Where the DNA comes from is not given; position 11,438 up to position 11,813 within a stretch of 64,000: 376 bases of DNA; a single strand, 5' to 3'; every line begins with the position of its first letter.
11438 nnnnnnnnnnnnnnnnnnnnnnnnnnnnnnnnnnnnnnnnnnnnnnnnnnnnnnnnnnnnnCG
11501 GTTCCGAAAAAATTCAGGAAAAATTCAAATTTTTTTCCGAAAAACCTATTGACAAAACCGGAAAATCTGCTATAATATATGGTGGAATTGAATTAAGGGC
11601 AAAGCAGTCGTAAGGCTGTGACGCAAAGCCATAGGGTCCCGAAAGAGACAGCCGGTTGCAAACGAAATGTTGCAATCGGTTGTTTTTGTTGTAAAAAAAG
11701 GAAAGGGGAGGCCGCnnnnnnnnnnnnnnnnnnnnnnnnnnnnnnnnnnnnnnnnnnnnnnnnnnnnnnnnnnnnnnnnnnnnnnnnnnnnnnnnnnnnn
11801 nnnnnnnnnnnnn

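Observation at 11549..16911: c-di-GMP-I riboswitch driving an uncharacterised two-gene secreted-protein cassette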

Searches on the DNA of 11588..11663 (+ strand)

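Call 23: build_rna_model(alignment_id=A4, structure=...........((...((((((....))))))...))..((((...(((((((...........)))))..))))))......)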
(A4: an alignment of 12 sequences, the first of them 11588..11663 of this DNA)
Model R1 built from alignment A4 (12 sequences, 83 columns); structure: as given.
model positions 79; base pairs 19; branch points 1; effective number of sequences 2.48; information 0.717 bits per position. Calibrated on 0.2 Mb of random sequence (short: E-values are rough).
structure used (alignment columns):
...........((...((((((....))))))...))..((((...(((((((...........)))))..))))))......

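Call 25: search_with_rna_model(model_id=R1, sources=[window, L001, L002, L004, L005, L006, L007, L008, L009, L010, L011, L012, L013, L014, L015, L016, L017, L018, L019, L020, L021, L022, L023, L024, L025, L026, L027, L028, L029, L030, L031, L032, L033, L034, L035, L036, L037, L038, L039, L040, L041, L042, L043, L044, L045, L046, L047, L048, L049, L050, L051, L052, L053, L054, L055, L056, L057, L058, L059, L060, L061, L062, L063, L064, L065, L066, L067, L068, L069, L070, L071, L072, L073, L074, L075, L076, L077, L078, L079, L080, L081, L082, L083], max_evalue=0.01, make_alignment=true)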
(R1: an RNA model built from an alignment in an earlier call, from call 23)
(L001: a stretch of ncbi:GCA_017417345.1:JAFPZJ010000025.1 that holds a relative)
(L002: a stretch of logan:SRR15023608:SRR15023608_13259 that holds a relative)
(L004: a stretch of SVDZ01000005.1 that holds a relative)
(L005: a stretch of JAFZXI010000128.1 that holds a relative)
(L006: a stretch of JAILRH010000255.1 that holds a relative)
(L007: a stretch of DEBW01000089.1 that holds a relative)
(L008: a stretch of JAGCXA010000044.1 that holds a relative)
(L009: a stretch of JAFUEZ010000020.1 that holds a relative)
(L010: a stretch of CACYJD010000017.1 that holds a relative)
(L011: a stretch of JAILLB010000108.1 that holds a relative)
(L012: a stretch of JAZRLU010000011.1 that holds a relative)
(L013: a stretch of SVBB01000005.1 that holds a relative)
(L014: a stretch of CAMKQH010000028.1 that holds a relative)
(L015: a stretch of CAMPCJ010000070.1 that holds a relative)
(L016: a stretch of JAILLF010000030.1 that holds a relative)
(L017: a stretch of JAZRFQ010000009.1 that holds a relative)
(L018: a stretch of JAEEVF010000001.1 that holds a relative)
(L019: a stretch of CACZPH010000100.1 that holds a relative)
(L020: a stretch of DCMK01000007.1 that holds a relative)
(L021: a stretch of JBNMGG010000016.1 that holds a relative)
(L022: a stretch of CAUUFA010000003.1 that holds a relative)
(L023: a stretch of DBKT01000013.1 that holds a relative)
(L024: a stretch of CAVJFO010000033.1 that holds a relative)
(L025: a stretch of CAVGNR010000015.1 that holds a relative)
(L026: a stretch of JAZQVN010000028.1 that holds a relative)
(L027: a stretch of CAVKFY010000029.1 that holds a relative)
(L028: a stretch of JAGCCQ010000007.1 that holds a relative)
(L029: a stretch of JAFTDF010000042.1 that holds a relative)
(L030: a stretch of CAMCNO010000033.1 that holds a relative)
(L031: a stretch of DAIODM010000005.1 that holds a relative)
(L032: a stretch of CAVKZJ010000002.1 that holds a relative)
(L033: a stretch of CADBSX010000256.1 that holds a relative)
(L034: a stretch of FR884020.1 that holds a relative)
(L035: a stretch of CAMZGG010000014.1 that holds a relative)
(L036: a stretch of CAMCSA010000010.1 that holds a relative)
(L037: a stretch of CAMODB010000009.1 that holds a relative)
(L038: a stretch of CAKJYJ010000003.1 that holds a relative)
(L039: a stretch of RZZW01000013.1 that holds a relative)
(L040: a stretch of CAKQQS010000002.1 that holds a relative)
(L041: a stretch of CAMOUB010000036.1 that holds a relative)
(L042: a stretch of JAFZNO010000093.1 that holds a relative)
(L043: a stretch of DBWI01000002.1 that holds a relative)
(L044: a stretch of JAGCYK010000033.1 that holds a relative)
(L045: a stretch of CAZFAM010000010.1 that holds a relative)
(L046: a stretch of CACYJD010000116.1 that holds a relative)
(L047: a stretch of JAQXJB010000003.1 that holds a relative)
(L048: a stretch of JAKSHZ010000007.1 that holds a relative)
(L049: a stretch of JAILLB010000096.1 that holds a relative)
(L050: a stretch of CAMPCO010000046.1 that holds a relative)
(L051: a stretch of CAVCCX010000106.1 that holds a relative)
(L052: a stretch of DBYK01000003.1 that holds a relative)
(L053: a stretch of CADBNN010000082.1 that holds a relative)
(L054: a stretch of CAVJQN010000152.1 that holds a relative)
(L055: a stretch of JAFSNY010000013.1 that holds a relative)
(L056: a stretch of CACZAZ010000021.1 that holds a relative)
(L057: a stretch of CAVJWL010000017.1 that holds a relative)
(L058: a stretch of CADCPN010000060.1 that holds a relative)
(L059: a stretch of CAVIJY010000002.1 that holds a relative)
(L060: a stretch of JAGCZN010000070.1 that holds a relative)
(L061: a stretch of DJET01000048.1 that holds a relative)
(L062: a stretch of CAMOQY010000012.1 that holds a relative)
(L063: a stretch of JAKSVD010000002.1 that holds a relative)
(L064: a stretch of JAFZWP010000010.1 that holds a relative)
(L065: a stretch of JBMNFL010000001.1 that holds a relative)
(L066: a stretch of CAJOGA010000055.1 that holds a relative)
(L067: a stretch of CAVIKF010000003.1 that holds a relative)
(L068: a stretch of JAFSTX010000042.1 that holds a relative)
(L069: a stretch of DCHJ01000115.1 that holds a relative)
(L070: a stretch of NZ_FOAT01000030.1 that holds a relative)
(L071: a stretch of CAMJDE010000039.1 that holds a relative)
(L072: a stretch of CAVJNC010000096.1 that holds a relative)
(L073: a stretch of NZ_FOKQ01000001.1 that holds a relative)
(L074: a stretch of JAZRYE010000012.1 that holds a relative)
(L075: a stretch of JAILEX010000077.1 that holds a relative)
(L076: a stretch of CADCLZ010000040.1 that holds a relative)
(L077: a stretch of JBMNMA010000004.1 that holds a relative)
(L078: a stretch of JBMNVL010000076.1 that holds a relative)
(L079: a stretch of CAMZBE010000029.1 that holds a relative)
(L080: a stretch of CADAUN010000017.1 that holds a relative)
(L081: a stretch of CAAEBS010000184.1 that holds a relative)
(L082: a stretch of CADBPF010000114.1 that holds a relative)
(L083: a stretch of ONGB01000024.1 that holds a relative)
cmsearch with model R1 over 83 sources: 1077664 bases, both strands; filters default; matches with E-value up to 0.01: 83.
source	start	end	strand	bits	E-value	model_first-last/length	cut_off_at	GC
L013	5077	5155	+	89.3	1.6e-20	1-79/79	no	0.41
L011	13590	13668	+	86.1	1.1e-19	1-79/79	no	0.43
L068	4822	4900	+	85.9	1.3e-19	1-79/79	no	0.47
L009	4964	5043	+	84.4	3.2e-19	1-79/79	no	0.43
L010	337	419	+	84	4.1e-19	1-79/79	no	0.39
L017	4091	4169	+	83.5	5.4e-19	1-79/79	no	0.44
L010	6806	6884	+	83.5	5.6e-19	1-79/79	no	0.37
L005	286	362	+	82.7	8.9e-19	1-79/79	no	0.53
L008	777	851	+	82.5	1e-18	1-79/79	no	0.47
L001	1670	1745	+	82.4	1.1e-18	1-79/79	no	0.51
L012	1870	1948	+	82.3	1.1e-18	1-79/79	no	0.42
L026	4731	4808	+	81.6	1.8e-18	1-79/79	no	0.45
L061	5107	5184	+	81.5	1.8e-18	1-79/79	no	0.46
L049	14219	14295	+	81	2.5e-18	1-79/79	no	0.45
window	11588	11663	+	80.9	2.7e-18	1-79/79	no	0.51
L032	399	473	+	80.6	3.3e-18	1-79/79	no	0.35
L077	10019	10097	+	80.4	3.8e-18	1-79/79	no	0.38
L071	3709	3783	+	80.2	4.2e-18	1-79/79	no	0.47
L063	10967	11045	+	79.7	5.6e-18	1-79/79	no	0.47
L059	1830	1905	+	79.5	6.2e-18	1-79/79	no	0.49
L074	5078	5152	+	79.4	6.9e-18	1-79/79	no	0.44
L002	6356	6431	+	79.2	7.5e-18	1-79/79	no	0.51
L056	4000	4074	+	79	8.5e-18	1-79/79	no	0.48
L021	4597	4675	+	78.8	9.6e-18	1-79/79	no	0.52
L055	2701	2777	+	78.3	1.3e-17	1-79/79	no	0.47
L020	4366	4444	+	77.9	1.7e-17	1-79/79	no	0.53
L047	2150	2228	+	77.7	1.9e-17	1-79/79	no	0.54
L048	3465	3542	+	77.6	2e-17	1-79/79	no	0.4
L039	3905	3985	+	77.3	2.5e-17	1-79/79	no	0.49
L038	4974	5058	+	77.1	2.7e-17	1-79/79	no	0.35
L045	4293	4366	+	77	2.9e-17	1-79/79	no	0.41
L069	12439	12515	+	76.9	3.2e-17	1-79/79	no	0.51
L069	5014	5088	+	76.6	3.8e-17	1-79/79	no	0.57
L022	4947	5024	+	76.5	3.9e-17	1-79/79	no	0.41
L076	3064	3141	+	76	5.2e-17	1-79/79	no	0.46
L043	84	169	+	76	5.4e-17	1-79/79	no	0.34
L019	2548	2625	+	75.8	6e-17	1-79/79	no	0.49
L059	15004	15083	+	75.7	6.4e-17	1-79/79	no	0.55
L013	2236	2316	-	75.5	7.2e-17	1-79/79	no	0.42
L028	4700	4774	-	75.4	7.7e-17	1-79/79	no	0.4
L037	4910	4985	+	75.3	8e-17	1-79/79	no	0.37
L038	2321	2396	+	75.1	9.3e-17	1-79/79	no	0.45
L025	5906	5982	+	74.7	1.2e-16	1-79/79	no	0.38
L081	4878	4952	+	74.6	1.3e-16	1-79/79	no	0.48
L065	5027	5103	+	74.4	1.4e-16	1-79/79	no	0.4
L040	1859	1933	+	74.3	1.5e-16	1-79/79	no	0.43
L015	4007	4081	+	74.1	1.7e-16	1-79/79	no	0.48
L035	5141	5215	+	73.9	2e-16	1-79/79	no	0.48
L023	5899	5975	+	73.4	2.7e-16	1-79/79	no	0.38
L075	46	126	+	73.1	3.2e-16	1-79/79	no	0.48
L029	5041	5118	+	72.4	4.9e-16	1-79/79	no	0.53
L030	1605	1684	+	72.4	4.9e-16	1-79/79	no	0.61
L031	5122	5197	+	72.2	5.5e-16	1-79/79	no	0.38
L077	226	303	+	71.8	6.9e-16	1-79/79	no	0.53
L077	556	633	+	71.8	6.9e-16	1-79/79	no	0.53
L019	9702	9775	+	71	1.1e-15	1-79/79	no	0.42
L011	4023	4097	+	71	1.2e-15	1-79/79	no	0.51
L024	9782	9859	+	70.6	1.4e-15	1-79/79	no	0.44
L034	415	489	+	70.3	1.7e-15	1-79/79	no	0.45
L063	5144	5219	+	69.8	2.3e-15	1-79/79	no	0.43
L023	9774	9848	+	69.3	3.2e-15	1-79/79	no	0.49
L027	5878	5955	+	69.3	3.3e-15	1-79/79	no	0.42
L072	391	485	+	69.2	3.5e-15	1-79/79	no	0.33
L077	674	751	+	68.8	4.3e-15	1-79/79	no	0.51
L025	9884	9958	+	68.5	5.2e-15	1-79/79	no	0.49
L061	4902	4978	-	68.5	5.4e-15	1-79/79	no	0.43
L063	1107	1182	+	68.2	6.4e-15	1-79/79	no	0.51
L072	5244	5318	+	67.9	7.6e-15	1-79/79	no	0.48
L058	5013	5090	+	67.8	7.8e-15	1-79/79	no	0.42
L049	1733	1808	+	67.7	8.7e-15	1-79/79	no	0.57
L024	5869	5945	+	67.3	1.1e-14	1-79/79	no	0.43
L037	1844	1924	+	66.9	1.4e-14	1-79/79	no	0.4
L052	4999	5072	+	65.7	2.9e-14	1-79/79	no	0.38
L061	3109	3185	-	64.6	5.8e-14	1-79/79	no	0.43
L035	9802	9877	+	64.2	7.1e-14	1-79/79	no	0.41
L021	384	460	+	63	1.5e-13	1-79/79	no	0.56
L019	4897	4978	+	62.2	2.4e-13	1-79/79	no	0.4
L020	140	216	+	61.8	3.2e-13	1-79/79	no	0.56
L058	211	294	-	59.5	1.3e-12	1-79/79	no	0.52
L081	8318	8402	+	57.2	5.1e-12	1-79/79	no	0.48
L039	2728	2825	+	51.3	1.8e-10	1-79/79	no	0.52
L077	344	419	+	43.5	2.3e-08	1-79/79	no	0.5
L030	1758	1822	+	35.3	3.3e-06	1-79/79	no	0.57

Alignment A5: 83 matches aligned to the model, 117 columns, each read 5' to 3' on its own strand. Consensus structure (alignment columns), stored with it:
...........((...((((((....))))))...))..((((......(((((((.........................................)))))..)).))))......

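Call 114: search_with_rna_model(model_id=R1, sources=[L093, L095, L084, L090, L091, L092], max_evalue=0.001)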
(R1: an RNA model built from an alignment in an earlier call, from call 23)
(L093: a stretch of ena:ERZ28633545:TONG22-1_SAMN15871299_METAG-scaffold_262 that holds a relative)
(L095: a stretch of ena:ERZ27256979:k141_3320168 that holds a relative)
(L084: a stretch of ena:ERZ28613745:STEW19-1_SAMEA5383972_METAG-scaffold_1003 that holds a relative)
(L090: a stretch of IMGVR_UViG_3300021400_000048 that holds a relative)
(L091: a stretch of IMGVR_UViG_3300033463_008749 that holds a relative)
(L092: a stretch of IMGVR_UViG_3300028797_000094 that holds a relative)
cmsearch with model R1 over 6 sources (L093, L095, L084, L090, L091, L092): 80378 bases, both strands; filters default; matches with E-value up to 0.001: 7.
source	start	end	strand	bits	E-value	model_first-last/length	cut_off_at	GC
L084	2873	2948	+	80.9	2e-19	1-79/79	no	0.51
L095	472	548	+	77.8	1.3e-18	1-79/79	no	0.57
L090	2498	2573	+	77.2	1.9e-18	1-79/79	no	0.38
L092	2250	2329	+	70.4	1.2e-16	1-79/79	no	0.4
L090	2380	2453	+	66.3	1.5e-15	1-79/79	no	0.41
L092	2142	2215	+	65.8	2.1e-15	1-79/79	no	0.42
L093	8882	8950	+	26.9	4.2e-05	1-79/79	no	0.52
